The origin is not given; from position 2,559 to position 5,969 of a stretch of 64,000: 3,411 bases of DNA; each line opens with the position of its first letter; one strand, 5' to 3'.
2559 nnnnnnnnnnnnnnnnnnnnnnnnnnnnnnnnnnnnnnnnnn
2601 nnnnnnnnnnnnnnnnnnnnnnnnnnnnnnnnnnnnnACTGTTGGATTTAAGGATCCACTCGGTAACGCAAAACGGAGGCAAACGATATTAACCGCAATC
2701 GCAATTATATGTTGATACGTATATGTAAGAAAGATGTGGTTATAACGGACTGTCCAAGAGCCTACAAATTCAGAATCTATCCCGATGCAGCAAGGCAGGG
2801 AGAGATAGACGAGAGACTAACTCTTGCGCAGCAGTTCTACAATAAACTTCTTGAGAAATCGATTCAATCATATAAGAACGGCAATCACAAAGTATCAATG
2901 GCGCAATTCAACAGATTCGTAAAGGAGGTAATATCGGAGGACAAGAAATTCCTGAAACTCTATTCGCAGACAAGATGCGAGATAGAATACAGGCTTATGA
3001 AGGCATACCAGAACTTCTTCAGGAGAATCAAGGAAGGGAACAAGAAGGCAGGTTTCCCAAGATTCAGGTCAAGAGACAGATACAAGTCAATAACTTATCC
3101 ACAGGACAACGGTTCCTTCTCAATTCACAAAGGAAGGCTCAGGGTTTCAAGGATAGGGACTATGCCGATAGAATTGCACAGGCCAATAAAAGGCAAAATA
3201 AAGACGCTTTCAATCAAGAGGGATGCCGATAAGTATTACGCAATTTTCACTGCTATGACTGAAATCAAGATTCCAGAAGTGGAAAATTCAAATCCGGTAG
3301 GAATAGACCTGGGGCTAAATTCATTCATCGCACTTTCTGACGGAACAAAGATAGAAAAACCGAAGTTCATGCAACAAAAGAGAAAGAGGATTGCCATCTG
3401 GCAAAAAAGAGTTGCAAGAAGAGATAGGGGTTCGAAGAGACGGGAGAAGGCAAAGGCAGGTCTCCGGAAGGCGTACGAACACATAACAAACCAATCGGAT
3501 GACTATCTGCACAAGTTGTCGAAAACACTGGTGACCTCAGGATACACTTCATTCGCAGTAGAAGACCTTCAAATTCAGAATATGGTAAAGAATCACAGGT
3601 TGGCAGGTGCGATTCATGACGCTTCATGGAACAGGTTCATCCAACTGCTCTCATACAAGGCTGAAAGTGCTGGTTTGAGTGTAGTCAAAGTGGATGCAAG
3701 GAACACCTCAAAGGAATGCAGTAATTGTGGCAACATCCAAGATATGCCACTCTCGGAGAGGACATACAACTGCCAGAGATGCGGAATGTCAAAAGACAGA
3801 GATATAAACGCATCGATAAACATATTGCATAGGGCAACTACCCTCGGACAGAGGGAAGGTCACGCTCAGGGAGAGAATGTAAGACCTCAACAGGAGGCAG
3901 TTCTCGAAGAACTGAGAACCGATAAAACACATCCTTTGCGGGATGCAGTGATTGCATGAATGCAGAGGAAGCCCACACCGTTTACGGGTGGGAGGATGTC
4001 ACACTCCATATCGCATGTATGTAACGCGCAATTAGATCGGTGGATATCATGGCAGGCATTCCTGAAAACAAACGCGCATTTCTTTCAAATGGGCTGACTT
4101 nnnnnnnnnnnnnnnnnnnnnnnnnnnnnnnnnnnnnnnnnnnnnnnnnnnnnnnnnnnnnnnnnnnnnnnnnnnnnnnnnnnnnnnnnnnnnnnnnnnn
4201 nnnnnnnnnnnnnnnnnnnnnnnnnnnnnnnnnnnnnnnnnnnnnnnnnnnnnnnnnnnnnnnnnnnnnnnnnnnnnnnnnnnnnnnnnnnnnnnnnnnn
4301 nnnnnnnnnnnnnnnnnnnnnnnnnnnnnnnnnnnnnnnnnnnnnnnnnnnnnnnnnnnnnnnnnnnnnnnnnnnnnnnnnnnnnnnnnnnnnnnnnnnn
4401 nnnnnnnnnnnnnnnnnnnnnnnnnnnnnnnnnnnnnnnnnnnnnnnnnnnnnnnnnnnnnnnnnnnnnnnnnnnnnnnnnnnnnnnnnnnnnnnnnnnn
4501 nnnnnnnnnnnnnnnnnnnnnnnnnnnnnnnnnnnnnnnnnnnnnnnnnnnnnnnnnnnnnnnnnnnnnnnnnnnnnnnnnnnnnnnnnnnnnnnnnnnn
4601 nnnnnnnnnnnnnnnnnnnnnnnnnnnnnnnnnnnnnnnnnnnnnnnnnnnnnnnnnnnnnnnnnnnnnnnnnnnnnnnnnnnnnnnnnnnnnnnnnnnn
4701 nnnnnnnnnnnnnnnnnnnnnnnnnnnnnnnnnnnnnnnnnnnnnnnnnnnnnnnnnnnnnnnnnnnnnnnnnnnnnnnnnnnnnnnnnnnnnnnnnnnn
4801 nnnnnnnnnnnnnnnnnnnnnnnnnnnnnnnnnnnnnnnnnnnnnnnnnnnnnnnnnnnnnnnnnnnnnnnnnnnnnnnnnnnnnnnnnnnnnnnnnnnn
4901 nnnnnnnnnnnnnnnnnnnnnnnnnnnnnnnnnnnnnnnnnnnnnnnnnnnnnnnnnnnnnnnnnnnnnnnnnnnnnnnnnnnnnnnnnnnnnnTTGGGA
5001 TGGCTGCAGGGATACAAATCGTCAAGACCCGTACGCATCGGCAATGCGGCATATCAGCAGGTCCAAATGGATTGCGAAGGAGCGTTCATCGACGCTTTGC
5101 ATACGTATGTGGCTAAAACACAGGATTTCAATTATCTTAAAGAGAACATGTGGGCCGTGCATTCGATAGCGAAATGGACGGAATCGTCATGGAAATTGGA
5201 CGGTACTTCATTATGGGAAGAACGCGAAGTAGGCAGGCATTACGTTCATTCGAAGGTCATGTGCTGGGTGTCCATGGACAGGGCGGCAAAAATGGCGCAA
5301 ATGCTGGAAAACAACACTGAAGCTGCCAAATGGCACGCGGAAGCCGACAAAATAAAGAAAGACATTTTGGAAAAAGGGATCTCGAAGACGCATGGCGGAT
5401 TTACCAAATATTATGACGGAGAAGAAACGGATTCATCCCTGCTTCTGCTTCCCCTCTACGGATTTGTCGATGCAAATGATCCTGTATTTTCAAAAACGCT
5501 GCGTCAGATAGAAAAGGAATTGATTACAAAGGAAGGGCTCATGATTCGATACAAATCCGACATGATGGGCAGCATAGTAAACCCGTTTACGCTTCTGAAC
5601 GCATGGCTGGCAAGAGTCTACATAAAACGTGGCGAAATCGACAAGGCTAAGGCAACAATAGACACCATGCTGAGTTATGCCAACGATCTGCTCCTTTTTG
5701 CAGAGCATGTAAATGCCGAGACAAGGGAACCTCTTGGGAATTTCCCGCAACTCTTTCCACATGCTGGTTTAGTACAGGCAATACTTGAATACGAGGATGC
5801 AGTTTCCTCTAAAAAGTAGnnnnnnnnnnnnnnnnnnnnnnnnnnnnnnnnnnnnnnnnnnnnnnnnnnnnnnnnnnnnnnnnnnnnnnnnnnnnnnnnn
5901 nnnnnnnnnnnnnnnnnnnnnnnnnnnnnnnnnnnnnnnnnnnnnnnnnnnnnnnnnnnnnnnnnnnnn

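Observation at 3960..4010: Conserved hairpin plus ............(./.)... motif downstream of both TnpB genes: candidate omegaRNA (reRNA) scaffolds, one for a solo TnpB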

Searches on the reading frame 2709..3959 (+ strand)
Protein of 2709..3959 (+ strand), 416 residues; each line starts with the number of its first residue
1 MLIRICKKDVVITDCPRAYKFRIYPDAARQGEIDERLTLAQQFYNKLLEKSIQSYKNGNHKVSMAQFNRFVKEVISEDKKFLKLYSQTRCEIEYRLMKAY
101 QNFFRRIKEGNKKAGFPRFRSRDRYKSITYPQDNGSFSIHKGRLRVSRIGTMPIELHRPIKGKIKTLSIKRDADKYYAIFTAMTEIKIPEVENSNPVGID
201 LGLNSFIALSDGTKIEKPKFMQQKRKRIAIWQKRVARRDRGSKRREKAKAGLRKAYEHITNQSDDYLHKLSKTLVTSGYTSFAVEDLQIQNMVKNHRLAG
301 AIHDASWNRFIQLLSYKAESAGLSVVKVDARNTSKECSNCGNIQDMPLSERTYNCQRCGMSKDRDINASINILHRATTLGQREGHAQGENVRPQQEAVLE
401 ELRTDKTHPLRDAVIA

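Call 9: search_protein_families(library=pfam, proteins=[window:2709-3959:+])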
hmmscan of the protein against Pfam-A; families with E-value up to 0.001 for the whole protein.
window:2709-3959:+ (416 aa): 3 families
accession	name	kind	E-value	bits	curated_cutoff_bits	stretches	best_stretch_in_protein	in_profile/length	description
PF07282.18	Cas12f1-like_TNB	-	3.2e-24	85.3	26.3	1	307-372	1-60/60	Cas12f1-like, TNB domain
PF01385.25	OrfB_IS605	-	1.5e-21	77.2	30.5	1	188-295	10-119/120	Probable transposase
PF12323.14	HTH_OrfB_IS605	-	2.5e-05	24.1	21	1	17-59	4-46/47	Helix-turn-helix domain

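Call 15: find_homologous_proteins(query=window:2709-3959:+)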
Query window:2709-3959:+ (416 aa): 3469 proteins with E <= 0.001 among 7880 candidates; the best 120 are listed.
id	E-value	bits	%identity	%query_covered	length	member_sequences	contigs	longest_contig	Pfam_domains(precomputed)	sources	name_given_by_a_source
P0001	9.7e-277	935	100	100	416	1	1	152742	PF12323.15,PF01385.26,PF07282.19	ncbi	-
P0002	1.3e-244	829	91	97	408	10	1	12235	PF12323.15,PF01385.26,PF07282.19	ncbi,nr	ncbi:MAG: transposase [Candidatus Micrarchaeota archaeon]|nr:transposase [Candidatus Micrarchaeota a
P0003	1.4e-237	806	86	99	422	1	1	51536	PF12323.15,PF01385.26,PF07282.19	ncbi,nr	ncbi:MAG: transposase [Candidatus Micrarchaeota archaeon]|nr:transposase [Candidatus Micrarchaeota a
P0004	3.3e-237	805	89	97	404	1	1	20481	PF12323.15,PF01385.26,PF07282.19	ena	-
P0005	2.2e-235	799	89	96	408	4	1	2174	PF12323.15,PF01385.26,PF07282.19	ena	-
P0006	1.3e-233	793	87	98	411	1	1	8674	PF12323.15,PF01385.26,PF07282.19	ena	-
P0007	3.2e-231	785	87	97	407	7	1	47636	PF12323.15,PF01385.26,PF07282.19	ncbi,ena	-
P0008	1.9e-230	783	87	97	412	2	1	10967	PF01385.26,PF07282.19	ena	-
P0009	9.6e-228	774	84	99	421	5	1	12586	PF12323.15,PF01385.26,PF07282.19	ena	-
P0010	1.9e-225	766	85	96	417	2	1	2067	PF12323.15,PF01385.26,PF07282.19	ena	-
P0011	8.3e-224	761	83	98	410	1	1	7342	PF12323.15,PF01385.26,PF07282.19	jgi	jgi:putative transposase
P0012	7.4e-223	758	84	97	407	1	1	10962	PF12323.15,PF01385.26,PF07282.19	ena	-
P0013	2.9e-221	753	82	97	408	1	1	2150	PF12323.15,PF01385.26,PF07282.19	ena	-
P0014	1.6e-220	750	82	97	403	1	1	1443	PF12323.15,PF01385.26,PF07282.19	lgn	-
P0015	3.4e-220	749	83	97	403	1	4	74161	PF12323.15,PF01385.26,PF07282.19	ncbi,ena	-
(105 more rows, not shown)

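Call 21: find_related_loci(query=window:2709-3959:+, collection=metagenome_contigs, flank=1500)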
Query window:2709-3959:+ (416 aa) in metagenome_contigs; peptide patterns used: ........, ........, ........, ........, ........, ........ (x = any residue, [..] = any of these).
172 stretches matched a pattern; 86 encode a relative of the query (tblastn E <= 1e-3); the best 80 are kept; 80 distinct loci.
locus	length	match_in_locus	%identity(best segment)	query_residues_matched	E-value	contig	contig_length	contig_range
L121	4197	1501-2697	83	17-416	0e+0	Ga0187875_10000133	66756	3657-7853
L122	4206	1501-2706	80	14-416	0e+0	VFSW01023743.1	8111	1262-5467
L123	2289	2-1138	80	52-416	0e+0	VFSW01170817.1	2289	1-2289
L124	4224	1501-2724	74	12-416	0e+0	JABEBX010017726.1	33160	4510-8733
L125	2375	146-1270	66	9-388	0e+0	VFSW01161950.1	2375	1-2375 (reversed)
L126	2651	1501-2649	65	9-393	3e-178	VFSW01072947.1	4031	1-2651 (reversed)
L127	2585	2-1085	79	58-416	9e-173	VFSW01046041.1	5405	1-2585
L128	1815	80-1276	61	14-411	2e-173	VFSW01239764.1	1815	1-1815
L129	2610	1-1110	64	39-404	6e-158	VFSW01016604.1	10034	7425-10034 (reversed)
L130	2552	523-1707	61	14-410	5e-158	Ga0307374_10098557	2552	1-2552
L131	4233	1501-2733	57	14-397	3e-147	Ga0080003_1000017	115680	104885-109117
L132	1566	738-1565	79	5-280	5e-160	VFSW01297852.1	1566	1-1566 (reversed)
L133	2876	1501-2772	56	17-414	8e-144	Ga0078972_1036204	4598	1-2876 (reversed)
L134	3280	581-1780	57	17-389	8e-140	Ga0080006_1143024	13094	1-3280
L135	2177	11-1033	61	67-404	9e-143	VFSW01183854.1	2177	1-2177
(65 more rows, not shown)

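Call 22: find_encoding_contigs(protein=P0001, flank=3000, max_places=3)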
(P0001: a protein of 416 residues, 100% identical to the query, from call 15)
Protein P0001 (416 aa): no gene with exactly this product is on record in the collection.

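Call 67: search_solved_structures(query=window:2709-3959:+, show_alignments=1, max_evalue=0.001)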
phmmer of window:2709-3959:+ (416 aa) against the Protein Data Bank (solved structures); distinct sequences matched with E-value up to 0.001: 22.
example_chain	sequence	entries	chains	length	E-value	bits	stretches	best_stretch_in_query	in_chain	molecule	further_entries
9yyg_A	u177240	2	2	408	5.6e-66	226.4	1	17-393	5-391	AI-designed RNA-guided nuclease | AI-generated RNA-guided nuclease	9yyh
8h1j_A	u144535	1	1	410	2.3e-55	191.5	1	17-393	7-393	RNA-guided DNA endonuclease TnpB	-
8bf8_A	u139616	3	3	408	2.4e-55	191.4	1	17-393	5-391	RNA-guided DNA endonuclease TnpB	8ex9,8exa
9jfq_A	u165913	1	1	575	1.3e-21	80.4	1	248-382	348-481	LaTranC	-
9jfo_A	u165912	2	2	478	3.5e-21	79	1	248-378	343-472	LaTranC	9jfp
9b0l_P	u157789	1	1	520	9.3e-21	77.6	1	155-374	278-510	TnpB-like protein L79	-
8iaz_A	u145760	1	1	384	7.3e-20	74.6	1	17-374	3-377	Transposase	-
9j09_A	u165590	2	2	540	3.7e-18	69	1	153-379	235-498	Transposase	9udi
8j1j_A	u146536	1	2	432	5.5e-14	55.3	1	211-372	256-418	Transposase IS605 OrfB C-terminal domain-containing protein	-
8j3r_A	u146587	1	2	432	6.4e-14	55.1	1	211-372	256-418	Transposase IS605 OrfB C-terminal domain-containing protein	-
8j12_A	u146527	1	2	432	8.4e-14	54.7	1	211-372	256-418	Transposase IS605 OrfB C-terminal domain-containing protein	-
7wju_A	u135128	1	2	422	1.2e-13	54.2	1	212-372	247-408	OrfB_Zn_ribbon domain-containing protein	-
8dzj_A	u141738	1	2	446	1.3e-13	54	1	212-372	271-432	OrfB_Zn_ribbon domain-containing protein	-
8hr5_A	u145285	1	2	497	5.4e-13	52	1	153-374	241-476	Transposase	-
9nzp_A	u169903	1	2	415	9.5e-12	47.9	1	188-380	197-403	IS200/IS605 family element transposase accessory protein TnpB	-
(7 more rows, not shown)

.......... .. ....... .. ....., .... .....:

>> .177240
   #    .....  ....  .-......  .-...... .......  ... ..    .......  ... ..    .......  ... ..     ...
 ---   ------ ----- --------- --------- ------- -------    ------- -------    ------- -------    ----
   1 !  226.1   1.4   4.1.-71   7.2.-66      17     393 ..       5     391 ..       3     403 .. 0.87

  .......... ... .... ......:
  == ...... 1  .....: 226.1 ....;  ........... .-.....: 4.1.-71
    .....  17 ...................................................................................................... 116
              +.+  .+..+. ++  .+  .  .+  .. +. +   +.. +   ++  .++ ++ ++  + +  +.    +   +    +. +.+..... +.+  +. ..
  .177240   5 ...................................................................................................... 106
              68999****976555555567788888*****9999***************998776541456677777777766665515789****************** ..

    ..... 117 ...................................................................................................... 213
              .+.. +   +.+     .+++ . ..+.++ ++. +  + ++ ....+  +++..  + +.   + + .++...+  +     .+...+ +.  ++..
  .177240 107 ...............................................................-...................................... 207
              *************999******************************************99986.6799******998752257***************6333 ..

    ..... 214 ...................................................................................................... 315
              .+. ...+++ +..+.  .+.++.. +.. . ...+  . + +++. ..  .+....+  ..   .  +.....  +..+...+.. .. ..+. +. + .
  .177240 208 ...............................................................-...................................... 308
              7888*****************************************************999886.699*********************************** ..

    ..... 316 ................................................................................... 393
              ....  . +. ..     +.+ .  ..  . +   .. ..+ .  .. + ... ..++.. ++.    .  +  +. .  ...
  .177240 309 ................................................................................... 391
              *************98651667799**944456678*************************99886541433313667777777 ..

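Call 74: find_encoding_contigs(protein=P0002, flank=3500, max_places=3)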
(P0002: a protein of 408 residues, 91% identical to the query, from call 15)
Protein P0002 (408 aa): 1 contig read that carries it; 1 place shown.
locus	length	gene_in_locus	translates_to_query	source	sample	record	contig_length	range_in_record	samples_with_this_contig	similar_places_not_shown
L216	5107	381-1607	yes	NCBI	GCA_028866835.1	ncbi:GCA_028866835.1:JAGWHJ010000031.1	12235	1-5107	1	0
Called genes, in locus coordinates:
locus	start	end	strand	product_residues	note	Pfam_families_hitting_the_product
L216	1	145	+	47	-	PF01797:Y1_Tnp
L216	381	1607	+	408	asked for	PF12323:HTH_OrfB_IS605 (weak), PF01385:OrfB_IS605, PF07282:Cas12f1-like_TNB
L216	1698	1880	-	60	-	-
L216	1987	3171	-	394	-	-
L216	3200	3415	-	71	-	-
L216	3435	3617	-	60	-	-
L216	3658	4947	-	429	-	PF00083:Sugar_tr, PF07690:MFS_1, PF12832:MFS_1_like, PF07690:MFS_1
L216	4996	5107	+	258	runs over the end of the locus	-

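Call 75: find_encoding_contigs(protein=P0003, flank=3500, max_places=3)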
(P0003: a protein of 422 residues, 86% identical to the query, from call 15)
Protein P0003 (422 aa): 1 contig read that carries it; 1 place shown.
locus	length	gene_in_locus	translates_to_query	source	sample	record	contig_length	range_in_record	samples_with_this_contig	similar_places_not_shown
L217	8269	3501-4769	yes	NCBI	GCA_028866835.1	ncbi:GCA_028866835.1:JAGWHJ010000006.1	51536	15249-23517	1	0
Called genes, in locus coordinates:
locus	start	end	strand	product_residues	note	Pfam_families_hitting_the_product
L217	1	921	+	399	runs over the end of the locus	-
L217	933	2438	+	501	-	PF00437:T2SSE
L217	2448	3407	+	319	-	-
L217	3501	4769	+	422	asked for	PF12323:HTH_OrfB_IS605 (weak), PF01385:OrfB_IS605, PF07282:Cas12f1-like_TNB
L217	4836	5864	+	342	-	PF00482:T2SSF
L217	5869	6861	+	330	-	PF00482:T2SSF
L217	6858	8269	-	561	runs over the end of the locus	-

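Call 76: find_encoding_contigs(protein=P0004, flank=3500, max_places=3)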
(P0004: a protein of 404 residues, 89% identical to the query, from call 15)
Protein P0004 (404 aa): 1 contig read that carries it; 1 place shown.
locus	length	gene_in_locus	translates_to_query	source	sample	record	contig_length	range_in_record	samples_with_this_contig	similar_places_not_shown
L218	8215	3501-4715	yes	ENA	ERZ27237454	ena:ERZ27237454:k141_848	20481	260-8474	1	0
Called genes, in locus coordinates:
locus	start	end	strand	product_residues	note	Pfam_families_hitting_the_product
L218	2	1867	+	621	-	PF00122:E1-E2_ATPase, PF00702:Hydrolase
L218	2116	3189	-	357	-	PF01321:Creatinase_N, PF00557:Peptidase_M24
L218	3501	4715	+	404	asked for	PF12323:HTH_OrfB_IS605 (weak), PF01385:OrfB_IS605, PF07282:Cas12f1-like_TNB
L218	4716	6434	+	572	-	PF07690:MFS_1, PF00083:Sugar_tr (weak)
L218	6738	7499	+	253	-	-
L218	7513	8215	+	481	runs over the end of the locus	PF01406:tRNA-synt_1e, PF09334:tRNA-synt_1g, PF00133:tRNA-synt_1, PF09190:DALR_2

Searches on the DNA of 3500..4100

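Call 11: search_rna_families(source=window, start=3500, end=4100, threshold=evalue, max_evalue=10)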
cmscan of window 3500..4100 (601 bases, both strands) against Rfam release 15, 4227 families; matches with E-value up to 10: 0.
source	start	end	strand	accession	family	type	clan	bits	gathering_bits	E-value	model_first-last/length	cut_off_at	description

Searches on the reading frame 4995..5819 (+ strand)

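Call 9: search_protein_families(library=pfam, proteins=[window:4995-5819:+])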
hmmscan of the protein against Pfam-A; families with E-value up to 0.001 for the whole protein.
window:4995-5819:+ (274 aa): 3 families
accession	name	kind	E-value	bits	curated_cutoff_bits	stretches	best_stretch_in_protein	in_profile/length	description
PF00723.27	Glyco_hydro_15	-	1.7e-45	156.2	22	2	3-214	102-339/427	Glycosyl hydrolases family 15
PF17389.8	Bac_rhamnosid6H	-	0.00016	21.5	24.5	1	76-151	162-232/339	Bacterial alpha-L-rhamnosidase 6 hairpin glycosidase domain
PF14559.12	TPR_19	-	0.00073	20.2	25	0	201-231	27-57/68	Tetratricopeptide repeat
